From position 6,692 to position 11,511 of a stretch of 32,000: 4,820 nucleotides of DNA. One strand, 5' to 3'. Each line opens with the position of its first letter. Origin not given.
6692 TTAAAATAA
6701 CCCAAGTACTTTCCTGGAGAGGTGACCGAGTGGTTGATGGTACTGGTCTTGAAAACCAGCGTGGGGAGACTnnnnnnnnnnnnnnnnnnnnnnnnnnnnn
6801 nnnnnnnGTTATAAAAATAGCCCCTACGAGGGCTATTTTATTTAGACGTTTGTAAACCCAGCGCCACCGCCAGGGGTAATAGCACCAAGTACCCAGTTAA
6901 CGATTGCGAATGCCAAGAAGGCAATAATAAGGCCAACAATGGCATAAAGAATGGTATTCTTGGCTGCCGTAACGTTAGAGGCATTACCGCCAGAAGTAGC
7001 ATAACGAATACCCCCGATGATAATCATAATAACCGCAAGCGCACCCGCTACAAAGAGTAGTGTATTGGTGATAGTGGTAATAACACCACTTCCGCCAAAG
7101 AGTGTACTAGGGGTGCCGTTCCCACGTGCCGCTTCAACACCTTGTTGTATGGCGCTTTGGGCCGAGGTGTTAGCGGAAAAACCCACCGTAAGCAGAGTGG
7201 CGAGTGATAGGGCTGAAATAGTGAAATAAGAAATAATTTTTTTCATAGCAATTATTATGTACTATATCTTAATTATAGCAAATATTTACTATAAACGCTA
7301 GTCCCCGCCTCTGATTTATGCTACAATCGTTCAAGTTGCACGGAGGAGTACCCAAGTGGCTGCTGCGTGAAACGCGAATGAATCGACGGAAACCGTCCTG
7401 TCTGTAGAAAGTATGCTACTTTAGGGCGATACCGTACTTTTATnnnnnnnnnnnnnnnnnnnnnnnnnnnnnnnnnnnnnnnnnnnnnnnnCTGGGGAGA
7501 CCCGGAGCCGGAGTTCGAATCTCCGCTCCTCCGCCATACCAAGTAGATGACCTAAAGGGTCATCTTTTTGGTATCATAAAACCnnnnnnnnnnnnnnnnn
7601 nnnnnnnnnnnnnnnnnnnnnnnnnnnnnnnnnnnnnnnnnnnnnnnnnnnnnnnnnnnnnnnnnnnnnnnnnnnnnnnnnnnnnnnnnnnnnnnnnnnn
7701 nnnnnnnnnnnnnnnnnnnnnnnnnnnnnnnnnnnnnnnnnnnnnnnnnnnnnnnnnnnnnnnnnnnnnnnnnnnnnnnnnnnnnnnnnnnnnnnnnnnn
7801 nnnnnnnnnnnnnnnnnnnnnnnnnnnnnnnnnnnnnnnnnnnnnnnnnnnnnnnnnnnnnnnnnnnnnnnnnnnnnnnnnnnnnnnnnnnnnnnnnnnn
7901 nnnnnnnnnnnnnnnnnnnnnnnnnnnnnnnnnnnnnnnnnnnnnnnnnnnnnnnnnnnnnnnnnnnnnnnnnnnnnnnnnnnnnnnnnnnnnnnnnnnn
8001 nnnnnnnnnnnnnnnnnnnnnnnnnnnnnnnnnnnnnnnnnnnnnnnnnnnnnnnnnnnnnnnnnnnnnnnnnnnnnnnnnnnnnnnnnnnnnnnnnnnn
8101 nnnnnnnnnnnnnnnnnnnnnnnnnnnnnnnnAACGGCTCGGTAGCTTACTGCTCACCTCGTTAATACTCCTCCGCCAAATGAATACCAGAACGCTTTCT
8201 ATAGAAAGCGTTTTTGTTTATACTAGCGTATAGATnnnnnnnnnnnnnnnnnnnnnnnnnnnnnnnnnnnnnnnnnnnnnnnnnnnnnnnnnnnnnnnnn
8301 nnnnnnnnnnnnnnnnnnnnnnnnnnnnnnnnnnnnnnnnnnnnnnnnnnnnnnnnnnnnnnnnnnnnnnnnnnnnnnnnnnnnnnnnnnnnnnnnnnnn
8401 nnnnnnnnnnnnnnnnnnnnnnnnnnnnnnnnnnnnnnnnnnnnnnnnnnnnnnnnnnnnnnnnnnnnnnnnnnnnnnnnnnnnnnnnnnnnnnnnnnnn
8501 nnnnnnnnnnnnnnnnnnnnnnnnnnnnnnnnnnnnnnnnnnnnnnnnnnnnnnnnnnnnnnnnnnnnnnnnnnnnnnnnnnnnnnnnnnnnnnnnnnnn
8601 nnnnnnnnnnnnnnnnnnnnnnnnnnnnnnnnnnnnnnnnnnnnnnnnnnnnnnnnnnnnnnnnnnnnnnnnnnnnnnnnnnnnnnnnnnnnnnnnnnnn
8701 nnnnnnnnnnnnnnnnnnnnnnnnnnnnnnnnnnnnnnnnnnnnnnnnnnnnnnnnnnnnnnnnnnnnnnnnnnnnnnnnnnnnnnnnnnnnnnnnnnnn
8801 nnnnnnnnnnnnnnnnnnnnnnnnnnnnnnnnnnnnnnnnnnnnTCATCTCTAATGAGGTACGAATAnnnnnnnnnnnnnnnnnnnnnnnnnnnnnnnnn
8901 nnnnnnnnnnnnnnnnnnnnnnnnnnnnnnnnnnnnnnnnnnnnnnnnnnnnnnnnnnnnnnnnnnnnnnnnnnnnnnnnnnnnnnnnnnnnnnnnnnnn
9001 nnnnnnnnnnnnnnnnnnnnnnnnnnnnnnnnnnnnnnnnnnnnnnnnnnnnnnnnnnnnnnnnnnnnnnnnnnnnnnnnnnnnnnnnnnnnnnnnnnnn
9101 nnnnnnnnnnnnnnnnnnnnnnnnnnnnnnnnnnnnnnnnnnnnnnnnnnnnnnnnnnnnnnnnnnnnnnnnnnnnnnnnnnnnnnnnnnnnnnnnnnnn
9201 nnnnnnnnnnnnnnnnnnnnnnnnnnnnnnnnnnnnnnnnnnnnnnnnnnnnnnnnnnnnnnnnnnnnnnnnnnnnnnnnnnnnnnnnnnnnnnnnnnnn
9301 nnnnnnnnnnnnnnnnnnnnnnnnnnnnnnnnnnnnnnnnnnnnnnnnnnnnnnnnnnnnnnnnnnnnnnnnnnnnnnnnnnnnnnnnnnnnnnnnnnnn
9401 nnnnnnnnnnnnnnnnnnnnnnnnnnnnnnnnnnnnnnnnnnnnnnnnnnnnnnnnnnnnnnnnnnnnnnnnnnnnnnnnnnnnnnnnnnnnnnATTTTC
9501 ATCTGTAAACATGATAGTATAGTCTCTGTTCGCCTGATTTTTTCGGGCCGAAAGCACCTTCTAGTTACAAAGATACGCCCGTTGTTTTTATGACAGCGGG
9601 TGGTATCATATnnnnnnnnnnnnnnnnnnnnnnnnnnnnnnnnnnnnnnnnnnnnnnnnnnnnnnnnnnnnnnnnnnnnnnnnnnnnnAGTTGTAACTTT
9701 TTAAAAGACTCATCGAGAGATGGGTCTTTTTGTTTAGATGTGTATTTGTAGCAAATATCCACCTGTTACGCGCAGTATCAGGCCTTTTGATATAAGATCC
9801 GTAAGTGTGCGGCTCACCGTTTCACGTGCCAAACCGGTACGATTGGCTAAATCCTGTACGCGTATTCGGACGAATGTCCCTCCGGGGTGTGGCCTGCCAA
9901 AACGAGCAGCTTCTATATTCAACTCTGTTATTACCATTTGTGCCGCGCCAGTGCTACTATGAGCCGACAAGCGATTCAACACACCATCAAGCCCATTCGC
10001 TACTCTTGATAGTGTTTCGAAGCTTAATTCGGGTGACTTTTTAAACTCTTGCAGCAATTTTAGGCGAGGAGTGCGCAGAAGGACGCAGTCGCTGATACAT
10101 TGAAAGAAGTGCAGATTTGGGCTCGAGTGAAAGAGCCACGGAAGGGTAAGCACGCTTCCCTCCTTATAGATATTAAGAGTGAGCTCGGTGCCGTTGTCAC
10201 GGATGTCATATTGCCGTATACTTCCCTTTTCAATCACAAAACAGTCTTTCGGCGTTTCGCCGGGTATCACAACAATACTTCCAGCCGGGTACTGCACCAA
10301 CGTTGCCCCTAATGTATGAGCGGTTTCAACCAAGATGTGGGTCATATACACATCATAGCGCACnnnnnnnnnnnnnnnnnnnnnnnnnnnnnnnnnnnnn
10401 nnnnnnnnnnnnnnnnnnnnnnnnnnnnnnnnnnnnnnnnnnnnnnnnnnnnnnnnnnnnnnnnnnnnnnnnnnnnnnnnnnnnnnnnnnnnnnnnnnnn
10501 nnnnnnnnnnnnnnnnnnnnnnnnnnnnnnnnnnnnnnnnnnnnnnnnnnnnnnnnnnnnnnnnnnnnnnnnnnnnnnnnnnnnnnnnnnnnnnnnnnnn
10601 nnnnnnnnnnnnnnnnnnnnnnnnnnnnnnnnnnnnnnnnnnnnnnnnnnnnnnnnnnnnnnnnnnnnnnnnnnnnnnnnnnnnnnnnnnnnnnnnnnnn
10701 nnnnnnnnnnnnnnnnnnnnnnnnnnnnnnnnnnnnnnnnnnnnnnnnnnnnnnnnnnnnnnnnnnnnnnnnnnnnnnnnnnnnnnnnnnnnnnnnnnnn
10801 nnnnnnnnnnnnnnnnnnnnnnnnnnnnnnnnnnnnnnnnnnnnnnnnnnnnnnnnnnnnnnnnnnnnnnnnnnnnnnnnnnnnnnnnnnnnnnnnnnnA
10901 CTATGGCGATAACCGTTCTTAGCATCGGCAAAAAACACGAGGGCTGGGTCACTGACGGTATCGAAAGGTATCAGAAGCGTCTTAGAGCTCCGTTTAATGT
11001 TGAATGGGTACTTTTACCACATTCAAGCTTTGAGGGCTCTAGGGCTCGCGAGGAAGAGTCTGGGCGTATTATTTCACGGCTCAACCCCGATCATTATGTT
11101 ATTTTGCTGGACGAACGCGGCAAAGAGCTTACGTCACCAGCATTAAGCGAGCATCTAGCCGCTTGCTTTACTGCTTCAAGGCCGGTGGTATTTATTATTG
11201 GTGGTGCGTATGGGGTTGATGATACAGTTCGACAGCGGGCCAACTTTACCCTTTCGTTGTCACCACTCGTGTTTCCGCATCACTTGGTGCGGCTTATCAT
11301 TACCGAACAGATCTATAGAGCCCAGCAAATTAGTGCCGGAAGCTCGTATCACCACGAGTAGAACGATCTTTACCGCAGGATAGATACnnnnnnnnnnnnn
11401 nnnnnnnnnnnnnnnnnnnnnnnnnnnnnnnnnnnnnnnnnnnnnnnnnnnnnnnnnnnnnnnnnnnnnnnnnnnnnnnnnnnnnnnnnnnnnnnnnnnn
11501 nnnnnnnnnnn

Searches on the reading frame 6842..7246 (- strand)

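Call 86: search_protein_families(library=pfam, proteins=[window:6842-7246:-], max_evalue=0.001)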
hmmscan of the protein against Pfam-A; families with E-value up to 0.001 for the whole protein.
window:6842-7246:- (134 aa): 2 families
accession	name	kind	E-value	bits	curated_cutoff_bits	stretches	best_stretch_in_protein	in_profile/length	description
PF18895.5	T4SS_pilin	-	2.3e-11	44.1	26.6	1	55-119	8-71/71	Type IV secretion system pilin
PF04956.18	TrbC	-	0.00018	22.1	27.9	1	52-119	37-98/98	TrbC/VIRB2 pilin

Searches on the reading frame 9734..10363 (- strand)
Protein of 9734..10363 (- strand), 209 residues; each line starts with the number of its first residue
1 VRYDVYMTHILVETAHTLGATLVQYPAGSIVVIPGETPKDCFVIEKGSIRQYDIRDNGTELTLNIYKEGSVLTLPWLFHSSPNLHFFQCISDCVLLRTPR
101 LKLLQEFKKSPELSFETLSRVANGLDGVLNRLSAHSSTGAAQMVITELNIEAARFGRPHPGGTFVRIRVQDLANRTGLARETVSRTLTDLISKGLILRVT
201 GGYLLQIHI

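Call 86: search_protein_families(library=pfam, proteins=[window:9734-10363:-], max_evalue=0.001)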
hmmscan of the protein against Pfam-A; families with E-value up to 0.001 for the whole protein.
window:9734-10363:- (209 aa): 7 families
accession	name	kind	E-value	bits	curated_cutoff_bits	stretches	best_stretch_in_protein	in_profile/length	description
PF00027.35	cNMP_binding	-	2.8e-12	46.9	27.5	1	23-109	2-88/89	Cyclic nucleotide-binding domain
PF13545.12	HTH_Crp_2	-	2e-09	37.7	27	1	160-202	15-57/70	Crp-like helix-turn-helix domain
PF00325.26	Crp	-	2.7e-09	37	21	1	170-196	6-32/32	Bacterial regulatory proteins, crp family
PF25213.1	HVO_A0261_N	-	2.6e-05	24.4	35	1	170-204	28-62/86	HVO_A0261 N-terminal domain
PF12802.13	MarR_2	-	6.5e-05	23.5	27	1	161-196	19-50/61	MarR family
PF13412.12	HTH_24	-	0.00011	22.2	21.9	0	166-196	17-47/48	Winged helix-turn-helix DNA-binding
PF01047.28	MarR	-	0.00016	22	24.6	1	167-198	18-49/59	MarR family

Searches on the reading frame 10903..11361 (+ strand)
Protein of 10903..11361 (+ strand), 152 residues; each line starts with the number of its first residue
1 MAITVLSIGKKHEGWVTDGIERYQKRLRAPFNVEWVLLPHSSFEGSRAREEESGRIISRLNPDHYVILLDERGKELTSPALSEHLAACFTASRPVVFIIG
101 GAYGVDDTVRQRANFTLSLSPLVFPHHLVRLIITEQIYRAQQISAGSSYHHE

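Call 86: search_protein_families(library=pfam, proteins=[window:10903-11361:+], max_evalue=0.001)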
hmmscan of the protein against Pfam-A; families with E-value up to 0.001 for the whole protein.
window:10903-11361:+ (152 aa): 1 family
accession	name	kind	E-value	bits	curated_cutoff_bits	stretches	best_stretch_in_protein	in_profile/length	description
PF02590.22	SPOUT_MTase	-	8.2e-46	156.3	27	1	1-150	1-154/154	Predicted SPOUT methyltransferase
